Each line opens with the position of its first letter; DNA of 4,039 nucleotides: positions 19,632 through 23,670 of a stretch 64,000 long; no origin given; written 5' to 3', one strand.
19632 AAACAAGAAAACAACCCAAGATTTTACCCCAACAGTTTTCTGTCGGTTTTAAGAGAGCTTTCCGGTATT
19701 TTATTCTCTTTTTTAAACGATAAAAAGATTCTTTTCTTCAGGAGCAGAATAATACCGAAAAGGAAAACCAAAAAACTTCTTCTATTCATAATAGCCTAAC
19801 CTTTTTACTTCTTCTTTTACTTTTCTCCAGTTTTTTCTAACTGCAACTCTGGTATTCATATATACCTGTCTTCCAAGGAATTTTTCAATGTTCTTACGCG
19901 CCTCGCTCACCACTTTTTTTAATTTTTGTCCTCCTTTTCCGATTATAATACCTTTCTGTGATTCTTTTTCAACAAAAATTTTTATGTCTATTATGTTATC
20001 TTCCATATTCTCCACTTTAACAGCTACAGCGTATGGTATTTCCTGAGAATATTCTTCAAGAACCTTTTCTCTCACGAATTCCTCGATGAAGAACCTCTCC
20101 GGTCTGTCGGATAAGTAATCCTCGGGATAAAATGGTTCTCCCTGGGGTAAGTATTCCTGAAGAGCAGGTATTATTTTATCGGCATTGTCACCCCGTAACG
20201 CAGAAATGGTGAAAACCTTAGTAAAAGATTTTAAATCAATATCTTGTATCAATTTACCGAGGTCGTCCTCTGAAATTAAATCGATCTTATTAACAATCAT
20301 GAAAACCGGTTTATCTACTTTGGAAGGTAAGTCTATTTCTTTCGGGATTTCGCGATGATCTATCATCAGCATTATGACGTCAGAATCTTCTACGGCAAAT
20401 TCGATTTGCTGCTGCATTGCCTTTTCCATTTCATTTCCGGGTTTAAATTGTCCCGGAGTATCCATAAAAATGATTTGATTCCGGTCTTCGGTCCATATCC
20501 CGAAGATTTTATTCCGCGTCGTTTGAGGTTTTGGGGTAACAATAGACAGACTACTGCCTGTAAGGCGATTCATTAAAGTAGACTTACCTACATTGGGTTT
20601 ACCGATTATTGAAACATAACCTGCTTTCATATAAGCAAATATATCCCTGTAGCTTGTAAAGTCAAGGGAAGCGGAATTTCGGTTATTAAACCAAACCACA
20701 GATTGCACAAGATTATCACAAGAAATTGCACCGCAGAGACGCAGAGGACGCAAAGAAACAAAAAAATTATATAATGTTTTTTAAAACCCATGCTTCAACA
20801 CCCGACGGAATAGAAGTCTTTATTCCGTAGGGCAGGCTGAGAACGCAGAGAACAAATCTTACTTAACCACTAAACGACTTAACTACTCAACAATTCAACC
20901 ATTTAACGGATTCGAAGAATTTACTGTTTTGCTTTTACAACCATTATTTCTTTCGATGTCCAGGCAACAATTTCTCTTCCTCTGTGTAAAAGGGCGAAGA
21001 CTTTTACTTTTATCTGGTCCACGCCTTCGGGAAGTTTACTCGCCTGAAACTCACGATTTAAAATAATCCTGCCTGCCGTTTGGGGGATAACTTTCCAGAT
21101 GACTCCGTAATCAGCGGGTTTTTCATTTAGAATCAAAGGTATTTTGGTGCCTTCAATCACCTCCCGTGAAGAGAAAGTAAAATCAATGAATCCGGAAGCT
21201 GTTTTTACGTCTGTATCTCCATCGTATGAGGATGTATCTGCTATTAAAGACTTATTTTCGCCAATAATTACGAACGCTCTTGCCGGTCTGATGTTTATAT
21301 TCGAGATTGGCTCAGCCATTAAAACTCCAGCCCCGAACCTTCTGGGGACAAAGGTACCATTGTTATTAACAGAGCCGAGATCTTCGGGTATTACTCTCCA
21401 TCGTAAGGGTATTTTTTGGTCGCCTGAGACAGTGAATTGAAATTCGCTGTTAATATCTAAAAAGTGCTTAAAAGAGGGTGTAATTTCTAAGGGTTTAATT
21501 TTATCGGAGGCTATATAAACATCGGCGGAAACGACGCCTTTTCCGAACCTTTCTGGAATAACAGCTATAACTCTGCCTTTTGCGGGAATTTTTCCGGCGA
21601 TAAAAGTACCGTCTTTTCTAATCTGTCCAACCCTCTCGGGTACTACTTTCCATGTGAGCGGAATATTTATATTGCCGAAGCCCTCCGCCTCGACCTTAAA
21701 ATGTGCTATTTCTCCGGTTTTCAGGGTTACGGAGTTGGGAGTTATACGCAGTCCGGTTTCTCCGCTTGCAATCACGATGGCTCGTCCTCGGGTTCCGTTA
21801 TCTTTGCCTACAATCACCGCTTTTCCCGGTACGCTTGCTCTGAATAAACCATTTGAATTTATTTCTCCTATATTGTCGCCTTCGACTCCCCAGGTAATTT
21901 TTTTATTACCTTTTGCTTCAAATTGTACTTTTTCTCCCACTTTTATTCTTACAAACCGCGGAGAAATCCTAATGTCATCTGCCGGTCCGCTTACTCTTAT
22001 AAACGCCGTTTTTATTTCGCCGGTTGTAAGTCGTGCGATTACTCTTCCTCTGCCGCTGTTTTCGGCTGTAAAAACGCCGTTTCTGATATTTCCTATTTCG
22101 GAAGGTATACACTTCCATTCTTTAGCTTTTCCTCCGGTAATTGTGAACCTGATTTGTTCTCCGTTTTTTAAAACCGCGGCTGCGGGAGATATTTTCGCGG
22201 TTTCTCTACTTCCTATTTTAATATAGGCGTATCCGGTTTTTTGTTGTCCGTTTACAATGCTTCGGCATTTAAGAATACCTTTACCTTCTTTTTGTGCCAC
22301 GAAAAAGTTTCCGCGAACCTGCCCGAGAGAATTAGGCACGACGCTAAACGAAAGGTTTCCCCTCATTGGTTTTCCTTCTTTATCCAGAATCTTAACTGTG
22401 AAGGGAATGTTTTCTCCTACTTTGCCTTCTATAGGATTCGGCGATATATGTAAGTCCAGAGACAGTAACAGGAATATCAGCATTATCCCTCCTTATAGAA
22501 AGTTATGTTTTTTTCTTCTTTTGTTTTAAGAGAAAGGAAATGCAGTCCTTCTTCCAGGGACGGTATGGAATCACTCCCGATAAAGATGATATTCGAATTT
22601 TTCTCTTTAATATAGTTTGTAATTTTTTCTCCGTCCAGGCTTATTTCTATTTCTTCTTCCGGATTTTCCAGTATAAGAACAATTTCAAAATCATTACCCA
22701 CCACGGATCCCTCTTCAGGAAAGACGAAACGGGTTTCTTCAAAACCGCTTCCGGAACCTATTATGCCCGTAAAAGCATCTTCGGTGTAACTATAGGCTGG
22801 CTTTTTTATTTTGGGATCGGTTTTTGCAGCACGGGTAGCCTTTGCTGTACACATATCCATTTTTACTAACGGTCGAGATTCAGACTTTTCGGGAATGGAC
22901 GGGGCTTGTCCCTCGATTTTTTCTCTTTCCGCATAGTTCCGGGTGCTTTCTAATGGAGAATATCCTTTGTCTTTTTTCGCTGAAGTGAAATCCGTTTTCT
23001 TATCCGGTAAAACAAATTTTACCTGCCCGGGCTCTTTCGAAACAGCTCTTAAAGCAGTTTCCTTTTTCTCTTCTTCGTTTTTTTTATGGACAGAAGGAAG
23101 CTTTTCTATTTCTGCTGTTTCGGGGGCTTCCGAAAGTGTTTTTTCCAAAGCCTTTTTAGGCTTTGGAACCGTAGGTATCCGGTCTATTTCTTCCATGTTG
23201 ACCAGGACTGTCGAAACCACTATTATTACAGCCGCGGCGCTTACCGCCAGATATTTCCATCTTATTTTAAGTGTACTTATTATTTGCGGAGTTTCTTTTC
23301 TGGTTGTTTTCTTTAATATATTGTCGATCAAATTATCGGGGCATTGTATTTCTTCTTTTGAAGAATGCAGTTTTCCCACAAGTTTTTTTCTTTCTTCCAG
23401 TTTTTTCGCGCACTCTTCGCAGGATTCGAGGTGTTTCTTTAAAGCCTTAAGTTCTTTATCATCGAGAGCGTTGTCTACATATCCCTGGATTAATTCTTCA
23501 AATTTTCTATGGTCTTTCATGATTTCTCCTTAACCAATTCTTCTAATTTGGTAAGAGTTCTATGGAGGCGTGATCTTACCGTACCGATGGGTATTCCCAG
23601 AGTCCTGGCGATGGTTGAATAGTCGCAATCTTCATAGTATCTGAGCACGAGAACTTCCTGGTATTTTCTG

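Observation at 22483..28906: RpoE-like ECF sigma/anti-sigma operon with a thrice-repeated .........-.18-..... promoter linking it to a secreted serpin and lipoproteins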

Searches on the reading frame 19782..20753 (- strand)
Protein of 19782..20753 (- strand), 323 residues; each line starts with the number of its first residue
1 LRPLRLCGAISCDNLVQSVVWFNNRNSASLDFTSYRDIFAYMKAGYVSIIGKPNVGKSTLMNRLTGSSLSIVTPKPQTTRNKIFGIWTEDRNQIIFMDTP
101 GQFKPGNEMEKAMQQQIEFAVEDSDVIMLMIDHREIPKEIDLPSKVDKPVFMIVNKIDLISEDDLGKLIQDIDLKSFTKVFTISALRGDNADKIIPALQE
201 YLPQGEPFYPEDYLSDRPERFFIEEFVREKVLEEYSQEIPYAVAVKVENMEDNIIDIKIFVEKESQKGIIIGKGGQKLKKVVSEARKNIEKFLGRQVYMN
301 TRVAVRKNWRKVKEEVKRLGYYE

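Call 7: search_protein_families(library=pfam, proteins=[window:19782-20753:-], max_evalue=0.01)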
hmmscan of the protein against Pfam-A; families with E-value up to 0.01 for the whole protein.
window:19782-20753:- (323 aa): 11 families
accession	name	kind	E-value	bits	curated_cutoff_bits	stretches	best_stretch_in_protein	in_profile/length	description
PF01926.29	MMR_HSR1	-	1.3e-25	90.1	21.9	1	47-156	2-113/113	50S ribosome-binding GTPase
PF07650.23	KH_2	-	3.1e-17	62.6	22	1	238-310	1-78/78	KH domain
PF02421.24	FeoB_N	-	4.7e-13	49.4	27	1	47-195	3-153/156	Ferrous iron transport protein B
PF00009.33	GTP_EFTU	-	4.4e-10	39.9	26.5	1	89-204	66-188/188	Elongation factor Tu GTP binding domain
PF10662.15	PduV-EutP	-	5.5e-09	36.4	21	1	48-198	5-141/143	Ethanolamine utilisation - propanediol utilisation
PF03193.22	RsgA_GTPase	-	1.6e-06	28.5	30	0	34-68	96-130/174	RsgA GTPase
PF00350.29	Dynamin_N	-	0.00017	22.1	27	0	47-80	1-34/168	Dynamin family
PF20720.3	nSTAND3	-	0.00019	21.6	27.2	1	42-98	15-72/155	Novel STAND NTPase 3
PF13083.13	KH_KhpA-B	-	0.00049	20.4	32.1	1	231-279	3-52/73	KhpA/KhpB, KH domain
PF19993.5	DO-GTPase2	-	0.0028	17.8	27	0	90-136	87-132/226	Double-GTPase 2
PF05879.18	RHD3_GTPase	-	0.0063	16.4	42.4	0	51-153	2-110/245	Root hair defective 3 GTP-binding protein (RHD3) GTPase domain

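Call 8: search_protein_families(library=ncbifam, proteins=[window:19782-20753:-], max_evalue=0.01)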
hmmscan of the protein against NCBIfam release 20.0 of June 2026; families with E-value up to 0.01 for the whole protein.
window:19782-20753:- (323 aa): 24 families
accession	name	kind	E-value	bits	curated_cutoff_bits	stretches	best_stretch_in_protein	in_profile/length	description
NF000908.1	PRK00089.1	equivalog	6.2e-99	330.9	237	1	42-321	1-291/291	GTPase Era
TIGR00436.1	era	equivalog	3.2e-72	243.1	116.25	1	45-301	1-267/270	GTPase Era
TIGR03594.1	GTPase_EngA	equivalog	6.8e-31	107.7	306.7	1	47-206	3-164/432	ribosome biogenesis GTPase Der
TIGR00231.1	small_GTP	domain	7.4e-22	77.9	42.5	1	43-195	2-159/164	GTP-binding protein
NF003661.0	PRK05291.1-3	equivalog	3.4e-21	76.1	380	1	47-201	219-369/448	tRNA uridine-5-carboxymethylaminomethyl(34) synthesis GTPase MnmE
NF002828.0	PRK03003.1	equivalog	4.9e-18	65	631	1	42-204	38-202/477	ribosome biogenesis GTPase Der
TIGR00450.1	mnmE_trmE_thdF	equivalog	5.4e-17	62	252.6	1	46-166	211-335/446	tRNA uridine-5-carboxymethylaminomethyl(34) synthesis GTPase MnmE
NF007071.0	PRK09518.1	equivalog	6.4e-16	58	953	1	44-198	271-427/706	bifunctional cytidylate kinase/GTPase Der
TIGR03596.1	GTPase_YlqF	equivalog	3.1e-15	56.3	208.2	2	47-105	121-176/276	ribosome biogenesis GTPase YlqF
TIGR03918.1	GTP_HydF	equivalog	7.7e-14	51.3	325.55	1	46-205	9-170/392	[FeFe] hydrogenase H-cluster maturation GTPase HydF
NF008956.1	PRK12299.1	equivalog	3.3e-12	46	300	1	47-202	161-325/327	GTPase ObgE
TIGR02729.1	Obg_CgtA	equivalog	4.2e-12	45.7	280.25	1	47-201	160-327/329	Obg family GTPase CgtA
TIGR03598.1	GTPase_YsxC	equivalog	2.7e-10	40.2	124.45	1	46-195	20-182/186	ribosome biogenesis GTP-binding protein YihA/YsxC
TIGR00437.1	feoB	equivalog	5.5e-10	38.6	315.65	1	51-259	1-189/594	ferrous iron transport protein B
NF008955.0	PRK12297.1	equivalog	2.7e-09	36.5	406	1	47-212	162-338/429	GTPase ObgE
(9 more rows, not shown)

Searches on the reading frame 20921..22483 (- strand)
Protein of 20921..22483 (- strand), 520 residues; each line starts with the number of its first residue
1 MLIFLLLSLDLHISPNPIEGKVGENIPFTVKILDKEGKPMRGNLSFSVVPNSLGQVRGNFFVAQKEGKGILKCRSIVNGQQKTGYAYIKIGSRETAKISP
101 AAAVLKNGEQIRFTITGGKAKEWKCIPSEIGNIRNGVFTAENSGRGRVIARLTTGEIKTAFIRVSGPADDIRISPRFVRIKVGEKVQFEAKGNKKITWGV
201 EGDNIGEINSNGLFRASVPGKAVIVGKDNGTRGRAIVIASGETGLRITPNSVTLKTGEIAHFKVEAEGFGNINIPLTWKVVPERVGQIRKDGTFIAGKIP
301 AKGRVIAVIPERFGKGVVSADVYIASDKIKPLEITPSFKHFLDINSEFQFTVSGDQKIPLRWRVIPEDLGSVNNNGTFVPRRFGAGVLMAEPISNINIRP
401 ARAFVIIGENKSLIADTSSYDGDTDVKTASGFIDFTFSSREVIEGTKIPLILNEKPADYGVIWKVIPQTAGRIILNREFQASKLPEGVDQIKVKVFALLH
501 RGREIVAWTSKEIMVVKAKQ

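Call 7: search_protein_families(library=pfam, proteins=[window:20921-22483:-], max_evalue=0.01)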
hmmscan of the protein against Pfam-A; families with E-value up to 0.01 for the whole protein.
window:20921-22483:- (520 aa): 1 family
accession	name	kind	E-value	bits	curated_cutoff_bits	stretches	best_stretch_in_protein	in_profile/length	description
PF02368.24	Big_2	-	2.4e-07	31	22.8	1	171-224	5-64/79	Bacterial Ig-like domain (group 2)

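Call 8: search_protein_families(library=ncbifam, proteins=[window:20921-22483:-], max_evalue=0.01)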
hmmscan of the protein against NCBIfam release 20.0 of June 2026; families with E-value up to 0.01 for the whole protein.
window:20921-22483:- (520 aa): 0 families

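Call 53: search_protein_families(library=padloc, proteins=[window:20921-22483:-], max_evalue=0.01)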
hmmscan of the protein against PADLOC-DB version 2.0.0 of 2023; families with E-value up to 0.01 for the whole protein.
window:20921-22483:- (520 aa): 0 families

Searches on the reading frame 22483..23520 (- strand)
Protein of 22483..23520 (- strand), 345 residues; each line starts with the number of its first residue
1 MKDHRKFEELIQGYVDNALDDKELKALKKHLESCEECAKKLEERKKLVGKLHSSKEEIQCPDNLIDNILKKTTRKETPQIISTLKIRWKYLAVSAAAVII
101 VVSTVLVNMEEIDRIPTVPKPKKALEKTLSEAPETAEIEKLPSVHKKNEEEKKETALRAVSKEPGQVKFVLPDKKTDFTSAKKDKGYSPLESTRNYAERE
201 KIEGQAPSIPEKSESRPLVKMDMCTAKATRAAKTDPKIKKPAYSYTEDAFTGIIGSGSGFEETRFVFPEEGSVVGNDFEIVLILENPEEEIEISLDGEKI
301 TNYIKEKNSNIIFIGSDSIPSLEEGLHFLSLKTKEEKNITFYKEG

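Call 7: search_protein_families(library=pfam, proteins=[window:22483-23520:-], max_evalue=0.01)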
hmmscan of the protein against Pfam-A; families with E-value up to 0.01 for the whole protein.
window:22483-23520:- (345 aa): 1 family
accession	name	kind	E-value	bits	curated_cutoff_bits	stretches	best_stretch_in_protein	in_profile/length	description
PF13490.11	zf-HC2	-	3.6e-09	37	22.2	1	6-38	3-35/35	Putative zinc-finger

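Call 8: search_protein_families(library=ncbifam, proteins=[window:22483-23520:-], max_evalue=0.01)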
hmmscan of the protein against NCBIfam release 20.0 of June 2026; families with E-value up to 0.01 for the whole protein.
window:22483-23520:- (345 aa): 4 families
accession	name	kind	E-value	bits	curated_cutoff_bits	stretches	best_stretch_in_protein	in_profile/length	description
NF052375.1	antisigma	equivalog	3.4e-12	46.8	100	1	10-130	1-122/217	anti-sigma factor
TIGR03988.1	antisig_RsrA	equivalog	7.9e-07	29.1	62.5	1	11-73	9-71/77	mycothiol system anti-sigma-R factor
TIGR02451.1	anti_sig_ChrR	subfamily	0.00084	19.2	124.5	1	8-87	5-86/216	ChrR family anti-sigma-E factor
NF033872.1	SidA_fam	subfamily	0.0034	16.3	60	1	21-108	232-320/379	T4SS effector SidA family protein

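Call 53: search_protein_families(library=padloc, proteins=[window:22483-23520:-], max_evalue=0.01)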
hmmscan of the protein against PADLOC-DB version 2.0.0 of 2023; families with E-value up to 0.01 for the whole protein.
window:22483-23520:- (345 aa): 0 families
